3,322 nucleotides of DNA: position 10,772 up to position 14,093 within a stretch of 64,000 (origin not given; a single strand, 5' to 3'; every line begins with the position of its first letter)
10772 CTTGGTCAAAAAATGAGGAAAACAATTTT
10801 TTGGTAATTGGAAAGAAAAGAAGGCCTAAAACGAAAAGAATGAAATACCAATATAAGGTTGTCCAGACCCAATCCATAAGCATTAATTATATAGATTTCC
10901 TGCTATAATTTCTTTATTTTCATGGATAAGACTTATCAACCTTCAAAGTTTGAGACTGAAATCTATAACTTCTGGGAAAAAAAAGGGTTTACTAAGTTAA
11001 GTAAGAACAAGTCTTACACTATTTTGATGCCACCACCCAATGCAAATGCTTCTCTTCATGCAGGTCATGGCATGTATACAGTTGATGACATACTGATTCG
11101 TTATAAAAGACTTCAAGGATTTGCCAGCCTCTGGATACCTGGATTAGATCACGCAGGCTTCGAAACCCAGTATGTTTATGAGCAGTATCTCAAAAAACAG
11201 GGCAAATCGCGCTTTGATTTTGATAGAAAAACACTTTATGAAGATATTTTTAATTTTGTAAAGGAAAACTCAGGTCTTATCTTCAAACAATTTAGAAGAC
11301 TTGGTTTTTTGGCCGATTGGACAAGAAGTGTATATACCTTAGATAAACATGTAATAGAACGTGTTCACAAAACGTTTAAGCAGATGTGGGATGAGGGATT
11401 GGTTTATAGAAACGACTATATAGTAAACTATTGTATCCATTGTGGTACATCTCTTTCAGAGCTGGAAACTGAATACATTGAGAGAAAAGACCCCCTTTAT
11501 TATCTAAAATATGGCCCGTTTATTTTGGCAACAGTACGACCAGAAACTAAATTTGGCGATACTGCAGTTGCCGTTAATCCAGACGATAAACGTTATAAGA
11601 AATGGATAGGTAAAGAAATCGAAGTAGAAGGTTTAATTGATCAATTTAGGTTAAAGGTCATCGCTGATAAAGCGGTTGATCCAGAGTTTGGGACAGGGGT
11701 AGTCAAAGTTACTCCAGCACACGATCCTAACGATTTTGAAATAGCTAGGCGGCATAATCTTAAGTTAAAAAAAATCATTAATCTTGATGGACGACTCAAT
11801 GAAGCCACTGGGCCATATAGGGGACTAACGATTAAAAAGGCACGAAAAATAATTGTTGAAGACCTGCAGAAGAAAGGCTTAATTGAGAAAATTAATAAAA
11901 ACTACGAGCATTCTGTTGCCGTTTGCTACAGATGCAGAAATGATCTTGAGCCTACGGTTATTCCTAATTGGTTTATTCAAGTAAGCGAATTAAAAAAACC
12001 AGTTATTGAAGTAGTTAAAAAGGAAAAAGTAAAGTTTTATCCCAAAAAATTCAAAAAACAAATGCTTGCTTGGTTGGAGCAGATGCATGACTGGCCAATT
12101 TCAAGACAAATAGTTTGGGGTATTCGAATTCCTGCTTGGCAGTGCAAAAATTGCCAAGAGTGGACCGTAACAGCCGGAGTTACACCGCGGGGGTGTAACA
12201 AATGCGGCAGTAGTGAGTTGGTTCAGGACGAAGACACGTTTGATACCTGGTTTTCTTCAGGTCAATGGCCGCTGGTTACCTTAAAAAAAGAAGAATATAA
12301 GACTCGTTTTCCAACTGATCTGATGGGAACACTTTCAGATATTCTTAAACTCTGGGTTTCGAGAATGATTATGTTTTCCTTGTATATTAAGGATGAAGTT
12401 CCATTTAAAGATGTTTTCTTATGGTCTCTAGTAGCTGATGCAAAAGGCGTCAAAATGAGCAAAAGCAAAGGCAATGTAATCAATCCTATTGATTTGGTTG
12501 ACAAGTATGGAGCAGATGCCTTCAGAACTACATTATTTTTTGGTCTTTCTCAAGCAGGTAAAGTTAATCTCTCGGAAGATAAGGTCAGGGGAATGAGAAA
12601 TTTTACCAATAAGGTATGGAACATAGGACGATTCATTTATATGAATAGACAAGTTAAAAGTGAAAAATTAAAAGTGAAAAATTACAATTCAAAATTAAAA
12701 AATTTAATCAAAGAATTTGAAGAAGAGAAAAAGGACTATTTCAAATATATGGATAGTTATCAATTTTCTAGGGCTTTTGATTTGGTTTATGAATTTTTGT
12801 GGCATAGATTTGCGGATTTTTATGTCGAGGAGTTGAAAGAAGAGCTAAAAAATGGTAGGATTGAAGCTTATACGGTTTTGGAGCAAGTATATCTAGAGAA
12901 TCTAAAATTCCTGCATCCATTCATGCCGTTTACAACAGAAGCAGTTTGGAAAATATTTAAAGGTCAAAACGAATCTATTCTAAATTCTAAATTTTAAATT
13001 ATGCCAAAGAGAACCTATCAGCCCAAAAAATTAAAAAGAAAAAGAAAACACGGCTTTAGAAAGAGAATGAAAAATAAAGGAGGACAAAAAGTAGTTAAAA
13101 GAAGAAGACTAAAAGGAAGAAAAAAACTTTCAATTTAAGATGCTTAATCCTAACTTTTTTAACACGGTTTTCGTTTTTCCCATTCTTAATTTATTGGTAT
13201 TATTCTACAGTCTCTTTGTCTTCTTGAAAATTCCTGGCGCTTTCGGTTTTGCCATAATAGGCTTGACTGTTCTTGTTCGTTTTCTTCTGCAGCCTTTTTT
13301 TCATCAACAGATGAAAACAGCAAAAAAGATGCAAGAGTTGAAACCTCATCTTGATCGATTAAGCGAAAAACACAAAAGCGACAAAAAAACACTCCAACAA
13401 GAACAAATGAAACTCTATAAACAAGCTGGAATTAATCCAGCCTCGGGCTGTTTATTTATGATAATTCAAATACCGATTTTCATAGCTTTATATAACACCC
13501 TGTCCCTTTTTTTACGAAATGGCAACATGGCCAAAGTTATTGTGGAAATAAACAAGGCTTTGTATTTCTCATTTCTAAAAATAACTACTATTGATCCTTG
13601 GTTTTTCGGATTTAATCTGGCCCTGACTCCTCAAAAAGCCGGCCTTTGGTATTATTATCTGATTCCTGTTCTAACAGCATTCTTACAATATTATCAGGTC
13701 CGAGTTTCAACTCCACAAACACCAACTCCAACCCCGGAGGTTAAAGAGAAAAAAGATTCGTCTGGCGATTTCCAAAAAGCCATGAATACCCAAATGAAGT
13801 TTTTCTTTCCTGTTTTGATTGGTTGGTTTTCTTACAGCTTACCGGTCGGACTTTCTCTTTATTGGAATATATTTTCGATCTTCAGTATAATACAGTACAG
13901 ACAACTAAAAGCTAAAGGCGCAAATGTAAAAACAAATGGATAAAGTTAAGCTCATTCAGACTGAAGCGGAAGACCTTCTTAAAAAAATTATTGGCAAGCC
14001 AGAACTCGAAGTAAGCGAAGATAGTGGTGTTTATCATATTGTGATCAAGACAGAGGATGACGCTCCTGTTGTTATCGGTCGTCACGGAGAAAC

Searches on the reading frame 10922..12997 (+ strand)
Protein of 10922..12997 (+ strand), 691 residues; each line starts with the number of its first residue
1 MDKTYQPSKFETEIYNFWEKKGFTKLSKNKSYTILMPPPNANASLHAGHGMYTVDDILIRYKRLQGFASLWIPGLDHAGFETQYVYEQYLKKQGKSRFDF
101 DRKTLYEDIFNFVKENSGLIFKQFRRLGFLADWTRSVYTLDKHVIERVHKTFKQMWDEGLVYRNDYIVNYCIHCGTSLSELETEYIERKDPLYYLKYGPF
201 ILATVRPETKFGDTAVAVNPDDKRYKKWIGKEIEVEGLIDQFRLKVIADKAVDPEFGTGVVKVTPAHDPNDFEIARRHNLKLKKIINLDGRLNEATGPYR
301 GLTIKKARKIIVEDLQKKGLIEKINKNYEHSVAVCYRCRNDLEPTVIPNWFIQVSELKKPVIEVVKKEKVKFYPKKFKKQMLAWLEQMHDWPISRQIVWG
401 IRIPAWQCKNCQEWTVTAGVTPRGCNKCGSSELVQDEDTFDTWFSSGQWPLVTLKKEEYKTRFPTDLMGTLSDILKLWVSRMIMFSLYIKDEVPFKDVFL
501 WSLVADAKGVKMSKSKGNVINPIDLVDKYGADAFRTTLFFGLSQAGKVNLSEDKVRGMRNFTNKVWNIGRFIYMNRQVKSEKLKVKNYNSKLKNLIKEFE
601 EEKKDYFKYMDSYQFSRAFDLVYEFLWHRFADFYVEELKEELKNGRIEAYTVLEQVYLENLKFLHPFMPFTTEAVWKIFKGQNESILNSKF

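Call 6: search_protein_families(library=pfam, proteins=[window:10922-12997:+], max_evalue=0.001)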
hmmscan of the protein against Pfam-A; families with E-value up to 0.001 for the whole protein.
window:10922-12997:+ (691 aa): 4 families
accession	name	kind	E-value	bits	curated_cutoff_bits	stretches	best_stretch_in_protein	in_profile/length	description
PF00133.28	tRNA-synt_1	-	9.7e-108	361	22.7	1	14-544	2-407/414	tRNA synthetases class I (I, L, M and V)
PF08264.19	Anticodon_1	-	1.3e-20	74.3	25.1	1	594-690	3-103/148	Anticodon-binding domain of tRNA ligase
PF09334.17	tRNA-synt_1g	-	4.5e-16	59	20.1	2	335-409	169-243/391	tRNA synthetases class I (M)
PF13603.12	tRNA-synt_1_2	-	1.4e-06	28.4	25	1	248-290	102-144/185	Leucyl-tRNA synthetase, editing domain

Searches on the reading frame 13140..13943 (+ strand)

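Call 6: search_protein_families(library=pfam, proteins=[window:13140-13943:+], max_evalue=0.001)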
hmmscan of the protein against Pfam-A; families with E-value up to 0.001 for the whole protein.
window:13140-13943:+ (267 aa): 1 family
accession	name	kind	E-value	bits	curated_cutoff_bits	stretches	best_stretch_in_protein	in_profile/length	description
PF02096.25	60KD_IMP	-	1.8e-45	155.3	35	1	35-253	1-158/163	60Kd inner membrane protein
